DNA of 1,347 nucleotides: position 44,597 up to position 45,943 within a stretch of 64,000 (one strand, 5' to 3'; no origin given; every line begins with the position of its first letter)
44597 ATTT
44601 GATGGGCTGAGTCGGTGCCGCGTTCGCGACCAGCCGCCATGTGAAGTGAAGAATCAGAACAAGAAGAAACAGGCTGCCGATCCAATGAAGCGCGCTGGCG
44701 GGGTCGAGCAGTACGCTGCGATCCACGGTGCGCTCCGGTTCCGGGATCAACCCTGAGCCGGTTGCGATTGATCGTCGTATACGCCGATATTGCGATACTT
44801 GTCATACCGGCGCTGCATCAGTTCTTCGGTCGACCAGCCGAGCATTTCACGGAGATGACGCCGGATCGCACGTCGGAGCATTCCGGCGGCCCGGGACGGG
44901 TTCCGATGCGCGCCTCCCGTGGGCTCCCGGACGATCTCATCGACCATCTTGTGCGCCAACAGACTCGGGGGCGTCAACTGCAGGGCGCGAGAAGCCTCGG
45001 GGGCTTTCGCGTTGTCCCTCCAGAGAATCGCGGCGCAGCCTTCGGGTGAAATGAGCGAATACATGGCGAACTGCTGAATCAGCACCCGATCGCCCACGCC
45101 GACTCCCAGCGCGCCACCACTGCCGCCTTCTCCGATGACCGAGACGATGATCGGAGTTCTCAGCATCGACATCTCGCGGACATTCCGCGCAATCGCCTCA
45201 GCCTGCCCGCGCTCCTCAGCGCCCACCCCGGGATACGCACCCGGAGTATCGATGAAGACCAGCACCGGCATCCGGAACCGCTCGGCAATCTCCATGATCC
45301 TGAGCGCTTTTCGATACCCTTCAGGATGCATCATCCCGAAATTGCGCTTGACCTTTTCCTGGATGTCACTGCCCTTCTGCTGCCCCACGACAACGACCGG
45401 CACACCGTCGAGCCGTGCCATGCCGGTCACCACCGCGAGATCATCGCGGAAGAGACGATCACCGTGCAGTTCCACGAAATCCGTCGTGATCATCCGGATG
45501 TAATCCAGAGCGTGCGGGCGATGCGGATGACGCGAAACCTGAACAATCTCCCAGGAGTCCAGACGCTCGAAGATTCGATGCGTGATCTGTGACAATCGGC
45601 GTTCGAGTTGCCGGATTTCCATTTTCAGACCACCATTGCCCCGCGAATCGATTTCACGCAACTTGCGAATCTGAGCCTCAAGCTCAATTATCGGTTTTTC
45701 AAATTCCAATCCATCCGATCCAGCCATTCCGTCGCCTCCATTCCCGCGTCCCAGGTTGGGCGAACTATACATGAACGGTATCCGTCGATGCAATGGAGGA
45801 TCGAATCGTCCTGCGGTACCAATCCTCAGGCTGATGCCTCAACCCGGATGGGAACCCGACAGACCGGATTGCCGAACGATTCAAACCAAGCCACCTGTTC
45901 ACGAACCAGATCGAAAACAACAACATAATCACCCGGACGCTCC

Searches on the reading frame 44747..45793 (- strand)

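Call 85: search_protein_families(library=pfam, proteins=[window:44747-45793:-], max_evalue=0.00001)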
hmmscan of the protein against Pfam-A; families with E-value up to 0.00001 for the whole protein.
window:44747-45793:- (348 aa): 2 families
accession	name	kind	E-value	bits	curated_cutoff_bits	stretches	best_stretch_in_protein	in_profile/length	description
PF03255.19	ACCA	-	1.2e-136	455.3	23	1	29-337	2-310/310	Acetyl co-enzyme A carboxylase carboxyltransferase-like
PF01039.27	Carboxyl_trans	-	3.8e-20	72.4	22.3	1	121-270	284-429/493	Carboxyl transferase domain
